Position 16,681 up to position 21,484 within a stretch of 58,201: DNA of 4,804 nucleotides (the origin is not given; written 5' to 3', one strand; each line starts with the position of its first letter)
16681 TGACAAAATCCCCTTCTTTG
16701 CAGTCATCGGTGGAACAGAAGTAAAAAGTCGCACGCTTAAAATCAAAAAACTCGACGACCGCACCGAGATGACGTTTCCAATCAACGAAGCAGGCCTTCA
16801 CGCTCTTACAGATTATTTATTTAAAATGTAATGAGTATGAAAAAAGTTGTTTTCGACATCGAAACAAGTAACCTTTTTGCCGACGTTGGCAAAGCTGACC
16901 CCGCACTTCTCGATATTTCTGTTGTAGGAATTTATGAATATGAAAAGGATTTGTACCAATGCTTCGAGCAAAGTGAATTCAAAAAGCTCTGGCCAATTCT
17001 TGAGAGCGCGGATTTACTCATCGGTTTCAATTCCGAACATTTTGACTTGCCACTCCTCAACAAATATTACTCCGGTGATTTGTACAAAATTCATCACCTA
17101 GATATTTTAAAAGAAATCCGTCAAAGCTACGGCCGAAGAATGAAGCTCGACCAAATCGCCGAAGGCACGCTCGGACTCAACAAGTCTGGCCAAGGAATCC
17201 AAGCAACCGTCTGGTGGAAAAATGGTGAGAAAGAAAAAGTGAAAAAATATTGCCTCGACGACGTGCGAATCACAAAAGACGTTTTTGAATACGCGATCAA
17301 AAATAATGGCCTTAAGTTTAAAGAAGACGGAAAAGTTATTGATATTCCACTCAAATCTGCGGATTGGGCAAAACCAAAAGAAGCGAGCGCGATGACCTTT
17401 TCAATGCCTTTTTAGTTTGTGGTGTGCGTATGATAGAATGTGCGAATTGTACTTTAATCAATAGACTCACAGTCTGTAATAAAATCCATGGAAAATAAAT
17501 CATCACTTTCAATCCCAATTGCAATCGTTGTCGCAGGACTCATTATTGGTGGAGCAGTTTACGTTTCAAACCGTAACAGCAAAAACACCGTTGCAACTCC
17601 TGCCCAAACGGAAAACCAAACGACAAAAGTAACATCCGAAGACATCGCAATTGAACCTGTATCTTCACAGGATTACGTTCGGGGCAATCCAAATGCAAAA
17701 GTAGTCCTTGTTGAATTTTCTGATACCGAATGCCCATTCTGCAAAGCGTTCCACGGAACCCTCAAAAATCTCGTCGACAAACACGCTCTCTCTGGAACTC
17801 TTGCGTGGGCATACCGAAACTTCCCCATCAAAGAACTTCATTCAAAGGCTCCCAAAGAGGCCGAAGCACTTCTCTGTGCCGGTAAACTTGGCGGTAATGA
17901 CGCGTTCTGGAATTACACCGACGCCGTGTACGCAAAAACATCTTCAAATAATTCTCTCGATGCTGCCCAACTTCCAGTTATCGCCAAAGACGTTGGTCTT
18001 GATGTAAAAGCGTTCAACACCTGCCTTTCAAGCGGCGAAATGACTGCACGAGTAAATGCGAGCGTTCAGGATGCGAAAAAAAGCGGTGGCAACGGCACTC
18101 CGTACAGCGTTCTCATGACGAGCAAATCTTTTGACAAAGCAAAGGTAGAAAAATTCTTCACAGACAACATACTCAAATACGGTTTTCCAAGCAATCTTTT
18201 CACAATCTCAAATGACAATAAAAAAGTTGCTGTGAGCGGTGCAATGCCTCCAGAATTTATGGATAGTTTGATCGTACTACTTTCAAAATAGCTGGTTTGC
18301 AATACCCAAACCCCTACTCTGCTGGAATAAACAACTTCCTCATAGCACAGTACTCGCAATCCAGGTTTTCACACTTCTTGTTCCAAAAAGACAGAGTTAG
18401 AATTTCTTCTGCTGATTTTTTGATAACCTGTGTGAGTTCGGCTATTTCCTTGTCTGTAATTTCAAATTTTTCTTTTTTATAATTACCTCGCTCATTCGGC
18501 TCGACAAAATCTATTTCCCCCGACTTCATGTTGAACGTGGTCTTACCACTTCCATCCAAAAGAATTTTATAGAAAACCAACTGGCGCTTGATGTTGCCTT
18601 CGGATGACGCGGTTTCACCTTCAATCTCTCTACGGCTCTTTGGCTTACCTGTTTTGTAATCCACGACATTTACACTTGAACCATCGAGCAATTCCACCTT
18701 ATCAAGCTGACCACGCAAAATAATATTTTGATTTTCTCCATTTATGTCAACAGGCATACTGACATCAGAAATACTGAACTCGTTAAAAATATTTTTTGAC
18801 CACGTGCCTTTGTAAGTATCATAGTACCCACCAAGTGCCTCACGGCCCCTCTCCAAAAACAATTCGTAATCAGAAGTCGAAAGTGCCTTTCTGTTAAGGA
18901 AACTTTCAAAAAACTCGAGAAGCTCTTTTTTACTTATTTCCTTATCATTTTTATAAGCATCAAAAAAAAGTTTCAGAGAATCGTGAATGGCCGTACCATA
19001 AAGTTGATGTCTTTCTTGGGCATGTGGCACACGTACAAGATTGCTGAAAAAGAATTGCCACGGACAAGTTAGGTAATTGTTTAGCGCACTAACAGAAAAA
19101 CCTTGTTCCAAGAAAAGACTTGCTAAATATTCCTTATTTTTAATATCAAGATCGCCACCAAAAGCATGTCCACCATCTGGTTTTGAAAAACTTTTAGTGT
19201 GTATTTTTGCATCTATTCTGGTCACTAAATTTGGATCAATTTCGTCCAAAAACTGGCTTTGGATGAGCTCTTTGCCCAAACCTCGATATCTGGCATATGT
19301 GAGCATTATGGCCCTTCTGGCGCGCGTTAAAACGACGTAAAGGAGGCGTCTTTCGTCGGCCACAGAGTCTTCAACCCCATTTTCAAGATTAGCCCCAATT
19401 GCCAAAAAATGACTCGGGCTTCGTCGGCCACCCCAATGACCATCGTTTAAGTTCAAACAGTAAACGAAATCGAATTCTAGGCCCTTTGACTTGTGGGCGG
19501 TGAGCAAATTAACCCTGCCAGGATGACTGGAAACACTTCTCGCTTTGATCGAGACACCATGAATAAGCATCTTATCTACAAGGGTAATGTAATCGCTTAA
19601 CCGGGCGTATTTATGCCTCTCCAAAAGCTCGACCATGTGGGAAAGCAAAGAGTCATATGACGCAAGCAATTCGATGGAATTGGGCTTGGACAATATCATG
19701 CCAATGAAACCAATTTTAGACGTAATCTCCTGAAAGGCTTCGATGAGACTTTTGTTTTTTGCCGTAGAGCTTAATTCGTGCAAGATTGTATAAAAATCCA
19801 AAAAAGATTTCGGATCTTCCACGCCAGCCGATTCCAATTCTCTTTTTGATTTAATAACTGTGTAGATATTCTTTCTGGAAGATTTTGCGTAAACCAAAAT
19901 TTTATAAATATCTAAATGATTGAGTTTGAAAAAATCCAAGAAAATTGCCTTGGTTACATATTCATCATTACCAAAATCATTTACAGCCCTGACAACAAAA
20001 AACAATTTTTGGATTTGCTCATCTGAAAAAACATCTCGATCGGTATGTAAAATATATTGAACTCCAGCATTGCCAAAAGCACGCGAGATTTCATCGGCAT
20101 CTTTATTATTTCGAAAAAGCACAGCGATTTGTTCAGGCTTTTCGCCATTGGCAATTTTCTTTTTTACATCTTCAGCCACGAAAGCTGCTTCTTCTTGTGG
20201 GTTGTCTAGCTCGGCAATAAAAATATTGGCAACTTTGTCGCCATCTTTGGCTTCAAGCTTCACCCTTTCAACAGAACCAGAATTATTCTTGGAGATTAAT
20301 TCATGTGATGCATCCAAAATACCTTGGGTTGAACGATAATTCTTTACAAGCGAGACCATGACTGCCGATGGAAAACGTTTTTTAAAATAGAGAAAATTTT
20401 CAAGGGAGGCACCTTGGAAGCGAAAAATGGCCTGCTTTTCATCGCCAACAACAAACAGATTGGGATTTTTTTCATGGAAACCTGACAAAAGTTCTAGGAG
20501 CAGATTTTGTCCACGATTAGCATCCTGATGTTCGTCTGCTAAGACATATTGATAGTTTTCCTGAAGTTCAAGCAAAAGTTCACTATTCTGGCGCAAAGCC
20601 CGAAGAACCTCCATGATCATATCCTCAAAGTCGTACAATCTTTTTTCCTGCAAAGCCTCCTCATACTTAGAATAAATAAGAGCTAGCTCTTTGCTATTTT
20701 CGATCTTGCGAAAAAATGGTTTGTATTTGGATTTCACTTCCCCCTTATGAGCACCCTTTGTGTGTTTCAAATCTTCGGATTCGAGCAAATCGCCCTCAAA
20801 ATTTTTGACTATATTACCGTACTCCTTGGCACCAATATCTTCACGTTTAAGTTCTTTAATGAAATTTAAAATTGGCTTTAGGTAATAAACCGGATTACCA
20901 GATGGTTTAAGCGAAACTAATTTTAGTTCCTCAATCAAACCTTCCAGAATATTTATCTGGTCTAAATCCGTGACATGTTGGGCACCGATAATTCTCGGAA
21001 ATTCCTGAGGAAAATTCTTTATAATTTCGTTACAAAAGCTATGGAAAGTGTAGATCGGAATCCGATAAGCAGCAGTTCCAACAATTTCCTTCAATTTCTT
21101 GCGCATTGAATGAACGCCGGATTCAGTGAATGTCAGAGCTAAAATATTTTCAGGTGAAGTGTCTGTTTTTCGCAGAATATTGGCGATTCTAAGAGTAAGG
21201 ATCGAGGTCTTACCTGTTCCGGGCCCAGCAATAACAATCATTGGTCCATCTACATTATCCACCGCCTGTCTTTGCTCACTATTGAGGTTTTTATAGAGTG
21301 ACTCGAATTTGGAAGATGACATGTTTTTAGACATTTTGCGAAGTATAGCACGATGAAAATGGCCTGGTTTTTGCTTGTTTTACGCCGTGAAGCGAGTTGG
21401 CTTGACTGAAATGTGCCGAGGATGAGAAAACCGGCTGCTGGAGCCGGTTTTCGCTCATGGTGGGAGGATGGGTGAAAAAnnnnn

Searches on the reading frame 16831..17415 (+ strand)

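Call 85: search_protein_families(library=pfam, proteins=[window:16831-17415:+], max_evalue=0.001)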
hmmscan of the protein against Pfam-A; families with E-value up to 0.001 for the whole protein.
window:16831-17415:+ (194 aa): 3 families
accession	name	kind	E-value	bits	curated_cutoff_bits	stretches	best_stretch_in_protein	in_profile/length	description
PF13482.12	RNase_H_2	-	1.1e-10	42.2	22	1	7-154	2-163/165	RNase_H superfamily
PF01612.26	DNA_pol_A_exo1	-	2.7e-07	31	23.6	1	3-153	20-166/173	3'-5' exonuclease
PF10108.15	DNA_pol_B_exo2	-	5.6e-06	26.6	24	0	85-147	101-165/213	Predicted 3'-5' exonuclease related to the exonuclease domain of PolB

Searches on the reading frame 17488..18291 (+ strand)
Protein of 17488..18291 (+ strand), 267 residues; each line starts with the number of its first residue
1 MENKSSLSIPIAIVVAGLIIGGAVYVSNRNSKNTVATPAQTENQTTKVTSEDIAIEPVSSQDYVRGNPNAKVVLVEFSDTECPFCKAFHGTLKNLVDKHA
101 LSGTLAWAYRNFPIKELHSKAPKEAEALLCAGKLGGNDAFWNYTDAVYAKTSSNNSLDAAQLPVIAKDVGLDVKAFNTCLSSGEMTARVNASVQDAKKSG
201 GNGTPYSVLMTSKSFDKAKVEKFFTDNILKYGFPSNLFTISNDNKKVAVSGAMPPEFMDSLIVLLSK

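Call 85: search_protein_families(library=pfam, proteins=[window:17488-18291:+], max_evalue=0.001)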
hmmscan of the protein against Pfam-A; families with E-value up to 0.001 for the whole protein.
window:17488-18291:+ (267 aa): 3 families
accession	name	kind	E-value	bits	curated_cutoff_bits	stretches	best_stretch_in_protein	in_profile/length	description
PF13462.12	Thioredoxin_4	-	2.4e-21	77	23.2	1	61-219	4-154/165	Thioredoxin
PF01323.26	DSBA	-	4.2e-10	40.2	25.6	1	74-221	2-184/191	DSBA-like thioredoxin domain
PF13098.12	Thioredoxin_2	-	7e-06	26.8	27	1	69-134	4-54/104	Thioredoxin-like domain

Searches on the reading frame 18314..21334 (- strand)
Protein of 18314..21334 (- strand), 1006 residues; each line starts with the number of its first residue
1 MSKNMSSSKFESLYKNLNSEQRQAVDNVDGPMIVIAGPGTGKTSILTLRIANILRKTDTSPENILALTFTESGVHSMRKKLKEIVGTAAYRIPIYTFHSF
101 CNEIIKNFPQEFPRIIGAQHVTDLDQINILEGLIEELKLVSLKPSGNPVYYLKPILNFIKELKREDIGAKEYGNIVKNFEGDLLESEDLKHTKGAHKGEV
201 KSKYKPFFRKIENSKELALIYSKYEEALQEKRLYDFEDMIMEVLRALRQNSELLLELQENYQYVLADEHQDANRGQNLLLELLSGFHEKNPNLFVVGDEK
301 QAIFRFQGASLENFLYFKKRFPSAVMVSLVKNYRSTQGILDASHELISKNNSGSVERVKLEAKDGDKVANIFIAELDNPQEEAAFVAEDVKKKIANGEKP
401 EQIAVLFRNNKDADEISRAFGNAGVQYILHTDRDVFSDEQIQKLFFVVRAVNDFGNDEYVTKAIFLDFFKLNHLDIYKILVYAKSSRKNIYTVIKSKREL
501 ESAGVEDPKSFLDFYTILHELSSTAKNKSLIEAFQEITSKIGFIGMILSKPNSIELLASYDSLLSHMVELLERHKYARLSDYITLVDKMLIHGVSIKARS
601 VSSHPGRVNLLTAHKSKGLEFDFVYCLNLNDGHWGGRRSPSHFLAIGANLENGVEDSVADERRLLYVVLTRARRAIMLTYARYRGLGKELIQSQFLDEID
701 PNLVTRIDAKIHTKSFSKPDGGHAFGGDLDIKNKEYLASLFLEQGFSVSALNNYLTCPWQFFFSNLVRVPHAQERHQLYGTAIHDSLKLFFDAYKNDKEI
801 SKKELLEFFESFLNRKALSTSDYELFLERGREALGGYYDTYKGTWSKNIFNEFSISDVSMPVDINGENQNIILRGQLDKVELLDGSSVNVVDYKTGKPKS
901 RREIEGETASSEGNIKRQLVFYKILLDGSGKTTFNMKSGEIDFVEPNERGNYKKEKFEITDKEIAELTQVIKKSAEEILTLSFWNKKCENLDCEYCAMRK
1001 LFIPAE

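Call 85: search_protein_families(library=pfam, proteins=[window:18314-21334:-], max_evalue=0.001)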
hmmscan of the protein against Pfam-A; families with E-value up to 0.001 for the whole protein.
window:18314-21334:- (1006 aa): 7 families
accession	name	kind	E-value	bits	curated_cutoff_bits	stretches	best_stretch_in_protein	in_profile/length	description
PF00580.27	UvrD-helicase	-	1.1e-62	212.6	23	1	17-322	1-271/271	UvrD/REP helicase N-terminal domain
PF13361.12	UvrD_C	-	4.7e-37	128.6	25.6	1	328-682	2-349/350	UvrD-like helicase C-terminal domain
PF12705.13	PDDEXK_1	-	1.5e-25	91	22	1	746-1000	2-244/247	PD-(D/E)XK nuclease superfamily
PF13245.12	AAA_19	-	1.1e-14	55.2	25.1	1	21-306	1-133/134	AAA domain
PF13538.12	UvrD_C_2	-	3.1e-08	33.8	27.4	0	610-628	4-22/52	UvrD-like helicase C-terminal domain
PF01930.23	Cas_Cas4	-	1.7e-05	25.4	22.7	0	876-1000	55-156/160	Domain of unknown function DUF83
PF13604.12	AAA_30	-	0.00016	22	27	0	17-80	2-65/191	AAA domain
